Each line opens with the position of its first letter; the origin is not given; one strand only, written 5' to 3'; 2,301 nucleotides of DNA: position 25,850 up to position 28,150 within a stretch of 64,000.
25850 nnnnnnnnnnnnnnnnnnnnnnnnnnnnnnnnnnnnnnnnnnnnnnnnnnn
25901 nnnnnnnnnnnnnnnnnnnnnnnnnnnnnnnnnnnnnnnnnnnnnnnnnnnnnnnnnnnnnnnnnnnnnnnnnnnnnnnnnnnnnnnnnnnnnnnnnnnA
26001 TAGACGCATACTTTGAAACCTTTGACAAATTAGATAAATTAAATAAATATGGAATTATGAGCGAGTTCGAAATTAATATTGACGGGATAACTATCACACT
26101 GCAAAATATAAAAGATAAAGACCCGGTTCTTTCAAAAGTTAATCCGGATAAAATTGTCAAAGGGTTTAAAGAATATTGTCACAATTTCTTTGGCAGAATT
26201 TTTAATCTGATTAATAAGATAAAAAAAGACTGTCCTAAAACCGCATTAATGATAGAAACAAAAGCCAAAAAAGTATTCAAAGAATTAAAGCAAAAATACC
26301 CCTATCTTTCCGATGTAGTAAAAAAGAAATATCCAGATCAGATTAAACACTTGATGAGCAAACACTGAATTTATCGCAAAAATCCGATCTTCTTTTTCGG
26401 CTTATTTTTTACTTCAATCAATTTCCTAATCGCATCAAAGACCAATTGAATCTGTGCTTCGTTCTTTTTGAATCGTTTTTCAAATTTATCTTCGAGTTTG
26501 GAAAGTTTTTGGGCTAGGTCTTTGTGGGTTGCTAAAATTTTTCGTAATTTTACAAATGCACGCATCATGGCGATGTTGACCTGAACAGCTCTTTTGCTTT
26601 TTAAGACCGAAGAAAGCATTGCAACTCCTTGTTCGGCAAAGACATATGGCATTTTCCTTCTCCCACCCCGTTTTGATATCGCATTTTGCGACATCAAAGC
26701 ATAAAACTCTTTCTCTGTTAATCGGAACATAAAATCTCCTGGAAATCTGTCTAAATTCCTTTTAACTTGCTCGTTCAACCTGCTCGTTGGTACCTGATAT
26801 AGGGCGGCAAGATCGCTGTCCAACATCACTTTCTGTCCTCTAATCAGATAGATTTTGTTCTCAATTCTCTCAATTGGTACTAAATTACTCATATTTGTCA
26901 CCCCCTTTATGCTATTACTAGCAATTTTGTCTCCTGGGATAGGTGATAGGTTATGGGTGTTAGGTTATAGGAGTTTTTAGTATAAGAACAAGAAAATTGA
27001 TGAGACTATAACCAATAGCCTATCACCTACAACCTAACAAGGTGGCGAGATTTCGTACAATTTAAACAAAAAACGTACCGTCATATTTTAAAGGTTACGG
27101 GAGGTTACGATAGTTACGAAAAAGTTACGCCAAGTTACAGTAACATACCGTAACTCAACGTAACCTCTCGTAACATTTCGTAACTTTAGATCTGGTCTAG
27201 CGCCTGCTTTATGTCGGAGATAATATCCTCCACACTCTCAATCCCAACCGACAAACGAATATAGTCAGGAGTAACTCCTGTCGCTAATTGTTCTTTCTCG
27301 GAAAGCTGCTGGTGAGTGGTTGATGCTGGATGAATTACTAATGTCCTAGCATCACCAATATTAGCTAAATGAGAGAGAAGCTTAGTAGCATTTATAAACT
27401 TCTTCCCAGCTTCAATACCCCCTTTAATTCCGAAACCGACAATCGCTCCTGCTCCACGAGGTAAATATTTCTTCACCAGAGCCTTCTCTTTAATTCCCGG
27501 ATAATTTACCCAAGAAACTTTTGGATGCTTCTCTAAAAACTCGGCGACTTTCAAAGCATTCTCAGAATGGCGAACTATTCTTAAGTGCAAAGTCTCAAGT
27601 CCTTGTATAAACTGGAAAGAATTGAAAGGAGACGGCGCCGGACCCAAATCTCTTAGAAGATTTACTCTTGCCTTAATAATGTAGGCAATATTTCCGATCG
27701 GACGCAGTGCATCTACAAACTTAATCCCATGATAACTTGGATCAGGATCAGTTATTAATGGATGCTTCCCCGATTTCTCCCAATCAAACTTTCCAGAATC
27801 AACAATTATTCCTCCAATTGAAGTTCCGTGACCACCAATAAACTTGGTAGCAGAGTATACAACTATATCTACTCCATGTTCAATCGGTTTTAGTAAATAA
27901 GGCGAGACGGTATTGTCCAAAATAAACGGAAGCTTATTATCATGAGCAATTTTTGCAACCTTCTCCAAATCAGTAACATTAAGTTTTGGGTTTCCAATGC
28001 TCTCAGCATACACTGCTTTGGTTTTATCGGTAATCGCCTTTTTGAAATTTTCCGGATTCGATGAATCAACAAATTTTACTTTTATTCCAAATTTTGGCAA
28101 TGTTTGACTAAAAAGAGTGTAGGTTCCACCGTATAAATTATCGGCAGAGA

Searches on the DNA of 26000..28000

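Call 6: search_rna_families(source=window, start=26000, end=28000, threshold=evalue, max_evalue=10)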
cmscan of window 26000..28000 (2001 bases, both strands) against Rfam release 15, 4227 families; matches with E-value up to 10: 11.
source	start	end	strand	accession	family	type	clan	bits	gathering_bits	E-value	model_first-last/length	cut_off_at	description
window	27102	27186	-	RF04195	MIR6217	Gene; miRNA;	-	30.3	110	0.00031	1-228/228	no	MIR6217 microRNA precursor family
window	26945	27039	+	RF03224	MIR9560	Gene; miRNA;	-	25.3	74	0.04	1-96/96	no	MIR9560 microRNA precursor family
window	27605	27628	-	RF01339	CRISPR-DR27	Gene; CRISPR;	-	20.8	35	3.6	1-25/25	no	CRISPR RNA direct repeat element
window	26961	27024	+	RF03865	mir-7637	Gene; miRNA;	-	20.2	88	1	1-68/68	no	mir-7637 microRNA precursor family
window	27590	27628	-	RF01354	CRISPR-DR45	Gene; CRISPR;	-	18.4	37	8.3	1-24/24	no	CRISPR RNA direct repeat element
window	26141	26212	-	RF00281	SNORD47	Gene; snRNA; snoRNA; CD-box;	-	18.2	50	4.5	1-77/77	no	Small nucleolar RNA SNORD47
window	26853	27017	-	RF04150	MIR2655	Gene; miRNA;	-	17.6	122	9.1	43-224/267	no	MIR2655 microRNA precursor family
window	27091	27197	-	RF00885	MIR821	Gene; miRNA;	-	16.7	249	3.8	1-275/275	no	MIR821 microRNA precursor family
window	26416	26466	-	RF01312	sR9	Gene; snRNA; snoRNA; CD-box;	-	16.1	36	7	1-55/55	no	Small nucleolar RNA sR9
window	26376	26443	-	RF01693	Bacteroidales-1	Gene; sRNA;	-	16.1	60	8.3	1-179/179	no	Bacteroidales-1 6S-Bacteroidales RNA suggested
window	26017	26097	+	RF02956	DUF2693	Gene; sRNA;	-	15.5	81.3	5.1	1-165/165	no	DUF2693 RNA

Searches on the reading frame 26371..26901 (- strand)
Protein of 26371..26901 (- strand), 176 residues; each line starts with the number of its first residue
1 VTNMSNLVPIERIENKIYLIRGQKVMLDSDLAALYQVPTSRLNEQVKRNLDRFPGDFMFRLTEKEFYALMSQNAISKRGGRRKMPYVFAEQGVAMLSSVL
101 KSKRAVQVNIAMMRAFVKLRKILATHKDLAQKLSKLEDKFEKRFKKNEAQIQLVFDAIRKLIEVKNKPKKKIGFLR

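Call 7: search_protein_families(library=pfam, proteins=[window:26371-26901:-])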
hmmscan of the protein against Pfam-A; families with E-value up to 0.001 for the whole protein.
window:26371-26901:- (176 aa): 1 family
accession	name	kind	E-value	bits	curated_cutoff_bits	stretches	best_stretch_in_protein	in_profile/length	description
PF10543.14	ORF6N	-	1e-34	119.1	27.8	1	15-99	1-86/86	ORF6N domain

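Call 9: find_related_loci(query=window:26371-26901:-, collection=genome_contigs, flank=3000)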
Query window:26371-26901:- (176 aa) in genome_contigs; peptide patterns used: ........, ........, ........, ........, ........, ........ (x = any residue, [..] = any of these).
483 stretches matched a pattern; 212 encode a relative of the query (tblastn E <= 1e-3); the best 80 are kept; 80 distinct loci.
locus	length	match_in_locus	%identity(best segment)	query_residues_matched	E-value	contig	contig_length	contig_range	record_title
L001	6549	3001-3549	70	2-175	2e-79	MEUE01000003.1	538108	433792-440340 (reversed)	MAG: candidate division WOR-1 bacterium RIFOXYB2_FULL_46_45 rifoxyb2_full_scaffold_2, whole genome shotgun sequence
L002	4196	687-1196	64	3-176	1e-70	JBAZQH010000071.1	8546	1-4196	MAG: Candidatus Margulisiibacteriota bacterium isolate SO_2017_SWC_49 scaffold_4298_c2_LP-4_2017, whole genome shotgun s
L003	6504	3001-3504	62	4-175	1e-68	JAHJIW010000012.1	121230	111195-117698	MAG: Candidatus Margulisiibacteriota bacterium isolate Modern_marine_rock_biofilm.mb.116 Modern_marine_roc.mb.116_k141_6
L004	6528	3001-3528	64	2-176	4e-68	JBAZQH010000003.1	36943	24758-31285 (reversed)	MAG: Candidatus Margulisiibacteriota bacterium isolate SO_2017_SWC_49 scaffold_424_c1_LP-4_2017, whole genome shotgun se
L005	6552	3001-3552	60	4-176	7e-67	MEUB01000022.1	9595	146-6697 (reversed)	MAG: candidate division WOR-1 bacterium RIFOXYB2_FULL_37_13 rifoxyb2_full_scaffold_3012, whole genome shotgun sequence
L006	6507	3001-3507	63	7-175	4e-66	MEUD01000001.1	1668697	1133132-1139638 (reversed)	MAG: candidate division WOR-1 bacterium RIFOXYB2_FULL_45_9 RIFOXYB2_FULL_WOR_1_45_9_curated_complete, whole genome shotg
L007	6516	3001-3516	61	4-175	2e-64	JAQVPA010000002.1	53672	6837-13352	MAG: Candidatus Margulisiibacteriota bacterium isolate STF1_193 NODE_1130_length_53672_cov_3.468690_Sandtown_F1, whole g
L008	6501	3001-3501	60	4-174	5e-64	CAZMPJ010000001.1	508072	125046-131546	MAG TPA_asm: uncultured bacterium isolate SRP200020_co3_325 genome assembly, contig: NODE_1_length_508072_cov_7.223044,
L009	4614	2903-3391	60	7-175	3e-63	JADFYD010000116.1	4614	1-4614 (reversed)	MAG: Candidatus Omnitrophota bacterium isolate nDJH6bin13 nDJH6_bin13_NODE_116_length_4614_cov_1.750167, whole genome sh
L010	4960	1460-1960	61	2-175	3e-63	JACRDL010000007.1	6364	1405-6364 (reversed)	MAG: Elusimicrobia bacterium isolate NC_groundwater_1671_Pr3_B-0.1um_38_13 SR-2_scaffold_141_354950, whole genome shotgu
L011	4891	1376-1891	60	4-175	1e-64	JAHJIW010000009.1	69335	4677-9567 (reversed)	MAG: Candidatus Margulisiibacteriota bacterium isolate Modern_marine_rock_biofilm.mb.116 Modern_marine_roc.mb.116_k141_5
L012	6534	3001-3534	57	2-176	1e-62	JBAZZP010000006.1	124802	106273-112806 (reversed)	MAG: Candidatus Margulisiibacteriota bacterium isolate SO_2017_GW3_19 scaffold_162_c1_OW296A_2017, whole genome shotgun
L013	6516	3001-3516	59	1-175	5e-62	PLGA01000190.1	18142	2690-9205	MAG: Bryobacterales bacterium isolate bog_224 73.20110800_S3D.58_contig_5046, whole genome shotgun sequence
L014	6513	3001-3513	61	5-174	1e-61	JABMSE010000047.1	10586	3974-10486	MAG: Candidatus Saganbacteria bacterium isolate bin.592 k141_2562659, whole genome shotgun sequence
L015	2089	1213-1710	61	6-174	1e-62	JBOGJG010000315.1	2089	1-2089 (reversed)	MAG: Acidobacteriota bacterium isolate M3-S_metawrap_bin.129 k127_3813428, whole genome shotgun sequence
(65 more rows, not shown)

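Call 67: search_protein_families(library=padloc, proteins=[window:26371-26892:-], max_evalue=0.01)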
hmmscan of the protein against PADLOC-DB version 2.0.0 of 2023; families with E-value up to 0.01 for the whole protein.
window:26371-26892:- (173 aa): 3 families
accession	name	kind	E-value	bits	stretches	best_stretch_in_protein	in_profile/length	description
PDLC04856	PDC-S05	-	1.7e-60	201.8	1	2-171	2-175/177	-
PDLC04869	PDC-S05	-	6.1e-58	194.4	1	8-167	15-172/306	-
PDLC04849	PDC-S05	-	3.8e-37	125.8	1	1-151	1-150/183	-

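Call 70: search_protein_families(library=phrogs, proteins=[window:26371-26892:-], max_evalue=0.01)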
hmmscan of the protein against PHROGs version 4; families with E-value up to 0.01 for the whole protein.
window:26371-26892:- (173 aa): 5 families
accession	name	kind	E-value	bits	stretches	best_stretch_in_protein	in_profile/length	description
phrog_4792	-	transcription regulation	3.2e-28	100.1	1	4-146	7-150/268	anti-repressor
phrog_1760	-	transcription regulation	1.3e-06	29.3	1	18-119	16-120/232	anti-repressor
phrog_1726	-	transcription regulation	4.3e-06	27.7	1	14-107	9-109/264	anti-repressor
phrog_7755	-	transcription regulation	7.6e-06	26.6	1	14-118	126-230/282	anti-repressor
phrog_2379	-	transcription regulation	0.0047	17.7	0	23-106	21-108/187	anti-repressor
